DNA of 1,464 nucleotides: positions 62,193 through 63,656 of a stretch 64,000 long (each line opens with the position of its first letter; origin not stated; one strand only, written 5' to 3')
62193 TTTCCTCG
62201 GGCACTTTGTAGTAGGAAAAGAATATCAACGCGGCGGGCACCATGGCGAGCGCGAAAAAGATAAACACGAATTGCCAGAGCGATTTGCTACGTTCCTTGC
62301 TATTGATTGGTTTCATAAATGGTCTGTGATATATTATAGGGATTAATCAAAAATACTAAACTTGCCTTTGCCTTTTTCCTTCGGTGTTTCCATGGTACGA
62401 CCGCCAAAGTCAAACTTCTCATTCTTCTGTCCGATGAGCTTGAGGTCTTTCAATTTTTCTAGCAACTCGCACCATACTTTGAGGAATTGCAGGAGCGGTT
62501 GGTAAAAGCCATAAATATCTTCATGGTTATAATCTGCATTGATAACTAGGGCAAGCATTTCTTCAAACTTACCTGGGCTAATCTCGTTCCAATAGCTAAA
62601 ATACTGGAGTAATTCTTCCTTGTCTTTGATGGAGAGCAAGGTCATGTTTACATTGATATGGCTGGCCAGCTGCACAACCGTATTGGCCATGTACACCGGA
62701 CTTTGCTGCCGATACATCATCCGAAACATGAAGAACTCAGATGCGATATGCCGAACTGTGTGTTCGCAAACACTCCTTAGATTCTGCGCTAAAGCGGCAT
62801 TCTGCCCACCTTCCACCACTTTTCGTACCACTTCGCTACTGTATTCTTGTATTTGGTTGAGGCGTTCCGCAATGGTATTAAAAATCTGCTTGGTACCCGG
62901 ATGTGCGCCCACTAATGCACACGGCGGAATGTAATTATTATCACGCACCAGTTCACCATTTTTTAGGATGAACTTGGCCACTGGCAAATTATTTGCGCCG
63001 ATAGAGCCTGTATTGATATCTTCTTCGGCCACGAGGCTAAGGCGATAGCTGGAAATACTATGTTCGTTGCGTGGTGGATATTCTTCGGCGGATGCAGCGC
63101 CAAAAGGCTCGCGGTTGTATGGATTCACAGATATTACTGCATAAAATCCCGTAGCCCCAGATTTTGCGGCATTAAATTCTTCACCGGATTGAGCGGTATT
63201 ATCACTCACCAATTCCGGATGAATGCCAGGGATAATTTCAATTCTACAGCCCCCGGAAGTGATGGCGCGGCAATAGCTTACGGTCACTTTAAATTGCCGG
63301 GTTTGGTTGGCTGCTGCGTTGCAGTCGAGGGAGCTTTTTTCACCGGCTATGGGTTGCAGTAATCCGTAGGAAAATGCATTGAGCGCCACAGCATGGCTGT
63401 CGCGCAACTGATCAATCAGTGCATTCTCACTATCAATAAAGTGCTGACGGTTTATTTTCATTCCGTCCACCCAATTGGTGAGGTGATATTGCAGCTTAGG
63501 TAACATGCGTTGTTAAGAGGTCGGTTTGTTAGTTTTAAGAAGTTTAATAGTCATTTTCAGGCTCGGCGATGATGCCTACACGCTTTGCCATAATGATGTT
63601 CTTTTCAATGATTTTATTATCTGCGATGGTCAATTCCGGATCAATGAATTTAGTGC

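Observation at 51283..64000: Bacteroidota-type (T6SS-iii) type VI secretion cluster with no membrane-complex genes in view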

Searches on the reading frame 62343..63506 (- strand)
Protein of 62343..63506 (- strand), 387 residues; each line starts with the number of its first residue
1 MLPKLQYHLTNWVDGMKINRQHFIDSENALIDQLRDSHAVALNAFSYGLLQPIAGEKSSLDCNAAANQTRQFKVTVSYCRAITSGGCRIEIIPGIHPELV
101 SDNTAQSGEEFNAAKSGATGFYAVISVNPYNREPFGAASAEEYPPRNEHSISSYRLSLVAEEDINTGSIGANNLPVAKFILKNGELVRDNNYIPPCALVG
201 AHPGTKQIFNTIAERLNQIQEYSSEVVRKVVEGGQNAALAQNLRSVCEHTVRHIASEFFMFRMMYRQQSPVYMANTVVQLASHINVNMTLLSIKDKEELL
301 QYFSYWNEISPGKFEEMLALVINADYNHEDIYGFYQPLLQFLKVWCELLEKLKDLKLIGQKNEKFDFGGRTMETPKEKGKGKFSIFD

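Call 4: search_protein_families(library=pfam, proteins=[window:62343-63506:-], max_evalue=0.01)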
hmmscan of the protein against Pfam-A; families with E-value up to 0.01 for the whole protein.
window:62343-63506:- (387 aa): 1 family
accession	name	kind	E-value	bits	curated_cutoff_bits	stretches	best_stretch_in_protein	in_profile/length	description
PF05936.17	T6SS_VasE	-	4.3e-06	26.2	23.4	1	150-228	131-207/429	Bacterial Type VI secretion, VC_A0110, EvfL, ImpJ, VasE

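Call 5: search_protein_families(library=ncbifam, proteins=[window:62343-63506:-], max_evalue=0.01)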
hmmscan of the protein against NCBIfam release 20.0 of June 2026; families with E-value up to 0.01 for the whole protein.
window:62343-63506:- (387 aa): 1 family
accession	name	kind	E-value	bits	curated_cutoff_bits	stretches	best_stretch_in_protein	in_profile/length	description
TIGR03353.2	VI_chp_4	equivalog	8.3e-13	48.2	100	1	11-286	4-263/429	type VI secretion system baseplate subunit TssK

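Call 8: find_encoding_contigs(protein=window:62343-63506:-, flank=10000, max_places=6)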
Protein window:62343-63506:- (387 aa): 1 contig read that carries it; 1 place shown.
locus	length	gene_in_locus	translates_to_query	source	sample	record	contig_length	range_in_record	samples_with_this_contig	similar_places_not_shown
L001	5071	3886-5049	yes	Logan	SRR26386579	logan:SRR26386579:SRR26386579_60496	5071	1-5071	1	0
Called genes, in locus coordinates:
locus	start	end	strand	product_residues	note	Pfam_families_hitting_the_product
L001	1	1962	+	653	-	?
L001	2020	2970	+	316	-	-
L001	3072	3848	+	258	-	PF17555:TssN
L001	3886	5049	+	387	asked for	PF05936:T6SS_VasE (weak)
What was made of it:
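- Tried and rejected: The window could therefore be extended only at its tssN end, by 3.4 kb (call 8).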

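Call 12: search_protein_families(library=pfam, proteins=[L001:1-1962:+, L001:2020-2970:+, L001:2988-3848:+], max_evalue=0.01)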
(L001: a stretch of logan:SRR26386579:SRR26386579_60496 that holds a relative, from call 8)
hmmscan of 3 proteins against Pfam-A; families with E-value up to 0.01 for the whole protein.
L001:1-1962:+ (653 aa): 17 families
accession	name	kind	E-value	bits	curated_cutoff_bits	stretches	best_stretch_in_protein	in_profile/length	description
PF07719.23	TPR_2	-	2e-21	74.7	27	1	308-338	4-34/34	Tetratricopeptide repeat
PF14559.12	TPR_19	-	1.3e-15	57.9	25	2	280-338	1-58/68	Tetratricopeptide repeat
PF13432.12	TPR_16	-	5.9e-15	55.8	32.7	2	417-480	1-64/65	Tetratricopeptide repeat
PF13428.12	TPR_14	-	1.6e-13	50.3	23.5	0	414-455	2-43/44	Tetratricopeptide repeat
PF13414.12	TPR_11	-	1.9e-12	47.1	26.8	1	465-492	12-39/42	TPR repeat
PF13181.12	TPR_8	-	2.5e-11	43.2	25.7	0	307-337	3-33/34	Tetratricopeptide repeat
PF13431.12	TPR_17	-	1.9e-10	40.6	24.4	1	470-504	2-34/34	Tetratricopeptide repeat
PF13424.12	TPR_12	-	6.3e-07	29.9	30.1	0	280-334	13-74/77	Tetratricopeptide repeat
PF23914.1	TPR_CcmH_CycH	-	3e-06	27.6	42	0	301-412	46-154/158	Cytochrome c-type biogenesis protein H TPR domain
PF12895.13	ANAPC3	-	7e-06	26.7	27.2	0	393-458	3-74/82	Anaphase-promoting complex, cyclosome, subunit 3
PF00515.34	TPR_1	-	9.5e-05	22.5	27.8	0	447-480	1-34/34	Tetratricopeptide repeat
PF25058.1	ARM_TT21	-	0.00028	21.3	27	0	359-430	74-145/155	Tetratricopeptide repeat protein 21 ARM repeat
PF13174.12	TPR_6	-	0.0003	21.7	26.3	0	311-337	6-32/33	Tetratricopeptide repeat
PF02259.29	FAT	-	0.00043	20.1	24.2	0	371-492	178-294/343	FAT domain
PF25575.1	TPR_BSK1_C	-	0.00069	19.9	42.2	0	498-560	57-116/118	Serine/threonine-protein kinase BSK1-like, TPR repeats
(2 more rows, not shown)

L001:2020-2970:+ (316 aa): 1 family
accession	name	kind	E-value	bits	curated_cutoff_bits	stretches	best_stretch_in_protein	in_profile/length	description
PF06996.16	T6SS_TssG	-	0.0042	16.8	24.6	1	174-314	161-301/304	Type VI secretion, TssG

L001:2988-3848:+ (286 aa): 1 family
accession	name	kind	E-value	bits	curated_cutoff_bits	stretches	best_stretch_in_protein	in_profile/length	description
PF17555.7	TssN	-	2.5e-65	221.1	30.3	1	5-276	5-274/274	Type VI secretion system, TssN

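Call 20: find_related_loci(query=L001:1-1962:+, collection=genome_contigs, flank=10000)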
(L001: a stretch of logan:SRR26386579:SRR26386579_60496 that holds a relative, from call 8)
Query L001:1-1962:+ (653 aa) in genome_contigs; peptide patterns used: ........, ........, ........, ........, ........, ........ (x = any residue, [..] = any of these).
85 stretches matched a pattern, but none encodes a relative of the query by tblastn (E <= 1e-3).
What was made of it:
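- Tried and rejected: A genome_contigs scan with the TPR protein found no relative (call 20).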

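Call 24: find_homologous_proteins(query=L001:2988-3848:+, max_evalue=1e-10)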
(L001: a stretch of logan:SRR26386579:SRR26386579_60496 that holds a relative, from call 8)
Query L001:2988-3848:+ (286 aa): 62 proteins with E <= 1e-10 among 1301 candidates.
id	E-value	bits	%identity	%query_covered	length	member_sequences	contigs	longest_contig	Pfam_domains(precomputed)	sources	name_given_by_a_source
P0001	9.3e-159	545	91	90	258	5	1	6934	PF17555.8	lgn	-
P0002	8.6e-147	506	76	100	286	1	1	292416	PF17555.8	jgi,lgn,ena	-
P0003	1.9e-146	505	86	88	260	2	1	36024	PF17555.8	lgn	-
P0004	1.1e-130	453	69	98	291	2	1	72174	PF17555.8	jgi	jgi:uncharacterized membrane protein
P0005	1.5e-127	443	67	98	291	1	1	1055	PF17555.8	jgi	jgi:hypothetical protein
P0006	1.7e-125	436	66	98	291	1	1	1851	PF17555.8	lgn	-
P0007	4.7e-124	431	65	99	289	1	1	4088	PF17555.8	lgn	-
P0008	8.0e-124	431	66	98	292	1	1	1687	PF17555.8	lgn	-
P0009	6.8e-123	428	65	99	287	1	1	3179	PF17555.8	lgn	-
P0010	1.3e-122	427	66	98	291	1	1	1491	PF17555.8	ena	-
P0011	2.1e-121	423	65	98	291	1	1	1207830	PF17555.8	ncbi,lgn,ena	-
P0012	4.5e-121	422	64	99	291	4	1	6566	PF17555.8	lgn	-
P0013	5.7e-121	421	64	98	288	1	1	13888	PF17555.8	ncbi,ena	-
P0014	8.9e-121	421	63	100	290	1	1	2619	PF17555.8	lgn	-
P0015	1.6e-120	420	65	98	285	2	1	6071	PF17555.8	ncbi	-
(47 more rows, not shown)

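Call 25: find_encoding_contigs(protein=P0003, flank=10000, max_places=3)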
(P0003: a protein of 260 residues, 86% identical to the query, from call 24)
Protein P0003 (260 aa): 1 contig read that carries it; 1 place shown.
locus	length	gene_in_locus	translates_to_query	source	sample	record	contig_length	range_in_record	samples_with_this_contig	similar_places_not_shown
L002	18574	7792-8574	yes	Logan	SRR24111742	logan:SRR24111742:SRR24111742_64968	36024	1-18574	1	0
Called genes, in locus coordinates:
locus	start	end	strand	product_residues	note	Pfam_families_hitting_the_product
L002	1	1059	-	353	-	?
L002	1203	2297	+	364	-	PF01464:SLT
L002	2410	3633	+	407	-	-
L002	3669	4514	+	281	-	-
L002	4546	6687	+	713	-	PF23914:TPR_CcmH_CycH (faint), PF00515:TPR_1 (faint), PF07719:TPR_2 (faint), PF12895:ANAPC3 (faint), PF13181:TPR_8 (faint), PF14559:TPR_19 (weak), PF13414:TPR_11 (weak), PF14559:TPR_19 (weak), +6 more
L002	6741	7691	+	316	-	PF06996:T6SS_TssG (weak)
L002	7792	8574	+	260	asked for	PF17555:TssN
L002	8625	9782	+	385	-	-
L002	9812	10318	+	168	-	PF17561:TssO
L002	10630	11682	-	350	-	PF07167:PhaC_N (weak), PF00561:Abhydrolase_1, PF06850:PHB_depo_C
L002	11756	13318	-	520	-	-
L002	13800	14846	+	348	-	PF04055:Radical_SAM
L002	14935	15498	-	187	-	PF25024:EGF_TEN, PF23106:EGF_Teneurin (weak)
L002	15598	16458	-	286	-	PF01520:Amidase_3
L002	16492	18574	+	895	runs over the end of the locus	PF19838:LptD_2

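Call 26: find_encoding_contigs(protein=P0002, flank=10000, max_places=3)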
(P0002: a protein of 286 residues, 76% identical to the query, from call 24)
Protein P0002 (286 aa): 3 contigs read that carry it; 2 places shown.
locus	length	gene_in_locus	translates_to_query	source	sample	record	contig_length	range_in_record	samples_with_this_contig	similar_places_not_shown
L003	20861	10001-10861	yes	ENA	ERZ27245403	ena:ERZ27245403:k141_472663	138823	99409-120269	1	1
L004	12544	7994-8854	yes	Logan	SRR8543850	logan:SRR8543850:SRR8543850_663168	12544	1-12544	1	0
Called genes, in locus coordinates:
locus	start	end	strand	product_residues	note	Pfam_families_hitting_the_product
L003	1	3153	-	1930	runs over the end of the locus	PF19406:PKD_5, PF18962:Por_Secre_tail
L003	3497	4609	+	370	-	PF01464:SLT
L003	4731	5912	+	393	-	-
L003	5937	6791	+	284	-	-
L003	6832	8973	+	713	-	PF21033:RMD1-3 (faint), PF13414:TPR_11 (faint), PF00515:TPR_1 (faint), PF07719:TPR_2 (faint), PF13181:TPR_8 (faint), PF13428:TPR_14 (faint), PF13431:TPR_17 (faint), PF14559:TPR_19 (weak), +2 more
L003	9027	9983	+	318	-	-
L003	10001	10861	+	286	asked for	PF17555:TssN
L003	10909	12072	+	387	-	PF05936:T6SS_VasE (weak)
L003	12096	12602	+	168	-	PF17561:TssO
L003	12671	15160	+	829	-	PF02861:Clp_N, PF13191:AAA_16 (weak), PF00004:AAA, PF17871:AAA_lid_9, PF00158:Sigma54_activat (weak), PF07724:AAA_2, PF07728:AAA_5, PF10431:ClpB_D2-small, +7 more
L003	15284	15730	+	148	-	PF05591:T6SS_VipA (weak)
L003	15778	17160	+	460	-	PF17541:TssC, PF17482:Phage_sheath_1C (faint)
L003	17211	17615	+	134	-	PF17642:TssD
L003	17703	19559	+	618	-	PF05954:Phage_GPD, PF04717:Phage_base_V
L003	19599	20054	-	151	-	-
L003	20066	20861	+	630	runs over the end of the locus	PF05947:T6SS_TssF (faint)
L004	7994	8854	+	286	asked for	PF17555:TssN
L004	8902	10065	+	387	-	PF05936:T6SS_VasE (weak)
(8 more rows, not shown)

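Call 27: find_encoding_contigs(protein=P0001, flank=10000, max_places=5)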
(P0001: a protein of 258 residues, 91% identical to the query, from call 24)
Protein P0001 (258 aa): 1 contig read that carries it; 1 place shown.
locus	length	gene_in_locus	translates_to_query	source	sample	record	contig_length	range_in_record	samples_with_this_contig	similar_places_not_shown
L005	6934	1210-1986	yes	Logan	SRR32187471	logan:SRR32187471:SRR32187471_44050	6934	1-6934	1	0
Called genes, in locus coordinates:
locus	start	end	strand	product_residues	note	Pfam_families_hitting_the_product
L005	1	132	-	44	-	?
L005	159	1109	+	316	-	-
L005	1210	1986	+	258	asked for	PF17555:TssN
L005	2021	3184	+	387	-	PF05936:T6SS_VasE (weak)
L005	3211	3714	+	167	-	PF17561:TssO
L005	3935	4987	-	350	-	PF07167:PhaC_N (weak), PF00561:Abhydrolase_1, PF12146:Hydrolase_4 (faint), PF06850:PHB_depo_C (weak)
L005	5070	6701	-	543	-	-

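Call 32: find_related_loci(query=A1, collection=genome_contigs, flank=10000)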
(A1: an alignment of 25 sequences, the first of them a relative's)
Query A1 (286 aa) in genome_contigs; peptide patterns used: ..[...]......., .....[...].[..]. (x = any residue, [..] = any of these).
201 stretches matched a pattern; 166 encode a relative of the query (tblastn E <= 1e-3); the best 80 are kept; 80 distinct loci.
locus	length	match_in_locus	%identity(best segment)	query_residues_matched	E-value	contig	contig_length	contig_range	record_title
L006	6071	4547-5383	65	5-283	6e-126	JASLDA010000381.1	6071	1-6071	MAG: Chitinophagaceae bacterium isolate SHSU_advanced.final.47 k67_19808357, whole genome shotgun sequence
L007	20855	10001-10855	65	1-281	9e-126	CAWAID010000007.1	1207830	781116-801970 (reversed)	MAG: uncultured Bacteroidetes bacterium isolate MFD02581.bin.2.45 genome assembly, contig: contig_29002, whole genome sh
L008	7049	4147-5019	64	1-286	1e-123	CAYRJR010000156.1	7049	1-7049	MAG TPA_asm: uncultured Chitinophagaceae bacterium isolate SRP263991_co5_35 genome assembly, contig: NODE_21112_length_7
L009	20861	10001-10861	62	1-283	1e-121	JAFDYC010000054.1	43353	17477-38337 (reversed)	MAG: Bacteroidetes bacterium isolate SZAS-40 LIN-621__54__length-43353, whole genome shotgun sequence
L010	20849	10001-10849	63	1-279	8e-121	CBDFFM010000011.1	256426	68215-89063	MAG: Chitinophagaceae bacterium isolate fce2f38d-c717-436c-94dc-56ee7322aa3e genome assembly, contig: contig_11, whole g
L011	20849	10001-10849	62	1-279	2e-120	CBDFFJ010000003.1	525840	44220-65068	MAG: Chitinophagaceae bacterium isolate 022e2b48-df54-42b7-b031-1e78a85b5e01 genome assembly, contig: contig_3, whole ge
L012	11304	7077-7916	55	5-281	1e-107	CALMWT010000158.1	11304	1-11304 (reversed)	MAG TPA_asm: uncultured Taibaiella sp. isolate SRR1763383_bin.29_CONCOCT_v1.1_MAG genome assembly, contig: ERZ747224.164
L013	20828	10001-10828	49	1-279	4e-89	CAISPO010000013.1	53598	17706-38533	MAG: uncultured Bacteroidetes bacterium isolate AM-lipid-02-D3_bin-1152 genome assembly, contig: bin-1152:13/74, whole g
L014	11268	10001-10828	49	1-279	2e-88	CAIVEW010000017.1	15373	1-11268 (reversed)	MAG: uncultured Bacteroidetes bacterium isolate AM2_bin-0368 genome assembly, contig: bin-0368:017/113, whole genome sho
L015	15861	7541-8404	64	1-284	2e-124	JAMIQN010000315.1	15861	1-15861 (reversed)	MAG: Chitinophagaceae bacterium isolate RA_AS_metabat.81 k201_709263, whole genome shotgun sequence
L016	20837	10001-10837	50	1-279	2e-94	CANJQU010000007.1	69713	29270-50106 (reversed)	MAG: Chitinophagaceae bacterium isolate RH-23may17-564 genome assembly, contig: RH-23may17-C2704, whole genome shotgun s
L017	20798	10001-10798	50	13-279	1e-85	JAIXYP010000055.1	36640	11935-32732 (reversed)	MAG: Cytophagaceae bacterium isolate D8_MAG_00019 pond_D8_MAG_00019_000000000028, whole genome shotgun sequence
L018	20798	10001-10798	50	13-279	1e-85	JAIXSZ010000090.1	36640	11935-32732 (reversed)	MAG: Sphingobacteriales bacterium isolate C8_MAG_00020 pond_C8_MAG_00020_000000000045, whole genome shotgun sequence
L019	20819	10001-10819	51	5-279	6e-85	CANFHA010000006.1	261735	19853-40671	MAG: Chitinophagaceae bacterium isolate Jr-11may16-225 genome assembly, contig: Jr-11may16-C25, whole genome shotgun seq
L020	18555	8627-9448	47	6-279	4e-74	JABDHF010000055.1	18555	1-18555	MAG: Bacteroidetes bacterium isolate BWOrgControl_Nextera51_MAG7 3300021039.a:Ga0206843_10183, whole genome shotgun sequ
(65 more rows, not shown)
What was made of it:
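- On T6SS-iii (Bacteroidota type VI secretion): The nearest loci are Chitinophagaceae and Bacteroidetes MAGs (call 32).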

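Call 34: search_protein_families(library=ncbifam, proteins=[L003:3497-4609:+, L003:4731-5912:+, L003:5937-6791:+, L003:6832-8973:+, L003:9027-9983:+, L001:2988-3848:+], max_evalue=0.1)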
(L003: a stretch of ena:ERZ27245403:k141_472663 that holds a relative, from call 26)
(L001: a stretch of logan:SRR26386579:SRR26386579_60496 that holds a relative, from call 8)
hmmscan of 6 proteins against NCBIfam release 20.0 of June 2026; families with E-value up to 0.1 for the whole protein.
L003:3497-4609:+ (370 aa): 1 family
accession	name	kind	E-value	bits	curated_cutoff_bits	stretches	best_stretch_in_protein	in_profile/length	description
NF008050.0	PRK10783.1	equivalog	3.7e-18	65.1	508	1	61-215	96-251/457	murein transglycosylase D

L003:4731-5912:+ (393 aa): 0 families

L003:5937-6791:+ (284 aa): 0 families

L003:6832-8973:+ (713 aa): 23 families
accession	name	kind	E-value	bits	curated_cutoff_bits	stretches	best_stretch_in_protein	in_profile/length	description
TIGR02917.1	PEP_TPR_lipo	equivalog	4.5e-20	71.2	312.2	2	442-553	128-239/899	XrtA/PEP-CTERM system TPR-repeat protein PrsT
TIGR02521.1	type_IV_pilW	equivalog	1.7e-18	67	154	2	473-640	31-193/234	type IV pilus biogenesis/stability protein PilW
NF040959.1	MamA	equivalog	7.9e-17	61.4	200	3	344-422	119-196/204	magnetosome protein MamA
TIGR02552.1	LcrH_SycD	equivalog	3.6e-12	46.2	104.8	2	338-424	26-111/136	SycD/LcrH family type III secretion system chaperone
NF033762.1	social_mot_Tgl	equivalog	4.7e-10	39.2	225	2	298-432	81-203/252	social motility TPR repeat lipoprotein Tgl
NF033920.0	C39_PA2778_fam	equivalog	6.6e-10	38.8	150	2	443-537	159-254/255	PA2778 family cysteine peptidase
NF052415.1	T3SS_chap_SctY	equivalog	1.2e-09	38.6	70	2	457-534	24-104/106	type III secretion apparatus assembly chaperone SctY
NF008757.0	PRK11788.1-5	equivalog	2.1e-07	30.5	363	1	367-507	109-248/388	lipopolysaccharide assembly protein LapB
TIGR03939.1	PGA_TPR_OMP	equivalog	3.7e-07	28.8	366.65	2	452-547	99-194/800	poly-beta-1,6 N-acetyl-D-glucosamine export porin PgaA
TIGR00540.1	TPR_hemY_coli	hypoth_equivalog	1.1e-06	27.7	142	2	339-425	270-352/385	heme biosynthesis-associated TPR protein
NF008756.0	PRK11788.1-4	equivalog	1.2e-05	24.5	474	1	395-507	136-248/389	lipopolysaccharide assembly protein LapB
NF008754.0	PRK11788.1-2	equivalog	3.1e-05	23.2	670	1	369-534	111-273/386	lipopolysaccharide assembly protein LapB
NF008520.0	PRK11447.1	equivalog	5.3e-05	21.2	858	1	341-541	280-495/1157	cellulose synthase complex outer membrane protein BcsC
TIGR04510.1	mod_pep_cyc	subfamily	9.5e-05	21.1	400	1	443-654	402-602/814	putative peptide modification system cyclase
NF008391.2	PRK11189.1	equivalog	0.0001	21.9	250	1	370-422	70-122/297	lipoprotein NlpI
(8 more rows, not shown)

L003:9027-9983:+ (318 aa): 1 family
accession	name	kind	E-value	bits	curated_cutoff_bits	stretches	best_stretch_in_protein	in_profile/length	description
TIGR03347.1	VI_chp_1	equivalog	0.00033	19.9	143.3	1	183-316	165-297/300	type VI secretion system baseplate subunit TssG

L001:2988-3848:+ (286 aa): 0 families

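Call 35: search_protein_families(library=pfam, proteins=[L003:3497-4609:+, L003:4731-5912:+, L003:5937-6791:+, L003:6832-7700:+, L003:9027-9983:+], max_evalue=0.1)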
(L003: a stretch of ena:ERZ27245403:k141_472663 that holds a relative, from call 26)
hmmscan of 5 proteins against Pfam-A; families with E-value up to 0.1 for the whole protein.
L003:3497-4609:+ (370 aa): 1 family
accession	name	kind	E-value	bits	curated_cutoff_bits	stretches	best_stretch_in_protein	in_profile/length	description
PF01464.25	SLT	-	1.4e-15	57.3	21.3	1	77-183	8-110/117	Transglycosylase SLT domain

L003:4731-5912:+ (393 aa): 2 families
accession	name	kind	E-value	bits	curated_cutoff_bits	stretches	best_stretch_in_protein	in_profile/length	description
PF25361.1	AAA_lid_RFC1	-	0.026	14.4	34.9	1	291-319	30-58/59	RFC1-like, AAA+ ATPase lid domain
PF17910.6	FeoB_Cyto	-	0.077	13.9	23.4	0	261-303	22-61/90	FeoB cytosolic helical domain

L003:5937-6791:+ (284 aa): 1 family
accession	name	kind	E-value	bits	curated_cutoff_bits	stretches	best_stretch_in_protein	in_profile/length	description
PF17082.10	Spc29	-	0.063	13.5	31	0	45-66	12-33/245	Spindle Pole Component 29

L003:6832-7700:+ (289 aa): 0 families

L003:9027-9983:+ (318 aa): 1 family
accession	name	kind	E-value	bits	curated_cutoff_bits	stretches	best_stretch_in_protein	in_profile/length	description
PF06996.16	T6SS_TssG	-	0.0015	18.3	24.6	1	176-316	161-301/304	Type VI secretion, TssG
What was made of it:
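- On T6SS-iii (Bacteroidota type VI secretion): TssG lies just outside the window on L001, with weak hits to two TssG models and the tssG-tssN-tssK order (calls 12, 34, 35).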

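Call 45: search_solved_structures(query=window:62343-63506:-, max_evalue=1)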
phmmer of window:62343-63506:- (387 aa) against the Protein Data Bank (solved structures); distinct sequences matched with E-value up to 1: 3.
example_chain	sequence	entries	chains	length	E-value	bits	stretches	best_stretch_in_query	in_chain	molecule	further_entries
2p64_A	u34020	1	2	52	0.44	13.1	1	294-340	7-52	F-box/WD repeat protein 1A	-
6yub_C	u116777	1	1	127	0.49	12.9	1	157-234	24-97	Adenylyltransferase and sulfurtransferase uba4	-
3iuo_A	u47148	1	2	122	0.69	12.4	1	274-331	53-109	ATP-dependent DNA helicase RecQ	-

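Call 46: find_homologous_proteins(query=L002:3669-4514:+, max_evalue=0.00001)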
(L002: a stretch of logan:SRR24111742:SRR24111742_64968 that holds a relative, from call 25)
Query L002:3669-4514:+ (281 aa): 105 proteins with E <= 0.00001 among 1584 candidates.
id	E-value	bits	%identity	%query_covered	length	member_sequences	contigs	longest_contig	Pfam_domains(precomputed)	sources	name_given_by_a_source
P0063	1.7e-183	626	100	100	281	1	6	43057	-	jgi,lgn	-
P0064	5.0e-150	516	80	100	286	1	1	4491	-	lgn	-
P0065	3.6e-146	504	83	94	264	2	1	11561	-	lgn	-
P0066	1.9e-110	386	64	94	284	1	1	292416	-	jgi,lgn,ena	-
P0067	3.2e-97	343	55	100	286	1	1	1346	-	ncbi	-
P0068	4.3e-95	336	56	94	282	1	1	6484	-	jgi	jgi:hypothetical protein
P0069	3.4e-92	327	54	100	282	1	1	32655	-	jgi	jgi:hypothetical protein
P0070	6.2e-91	323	53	100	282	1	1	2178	-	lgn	-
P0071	3.3e-90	320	52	98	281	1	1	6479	-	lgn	-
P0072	6.2e-89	316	53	95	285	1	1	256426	-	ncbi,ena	-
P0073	7.2e-89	316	53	99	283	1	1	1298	-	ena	-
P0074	1.1e-88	315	51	98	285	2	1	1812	-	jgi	jgi:hypothetical protein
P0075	1.9e-88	314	53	98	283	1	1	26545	-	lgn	-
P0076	1.2e-87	312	53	98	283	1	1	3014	-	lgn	-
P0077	6.2e-87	309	52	95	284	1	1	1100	-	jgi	jgi:hypothetical protein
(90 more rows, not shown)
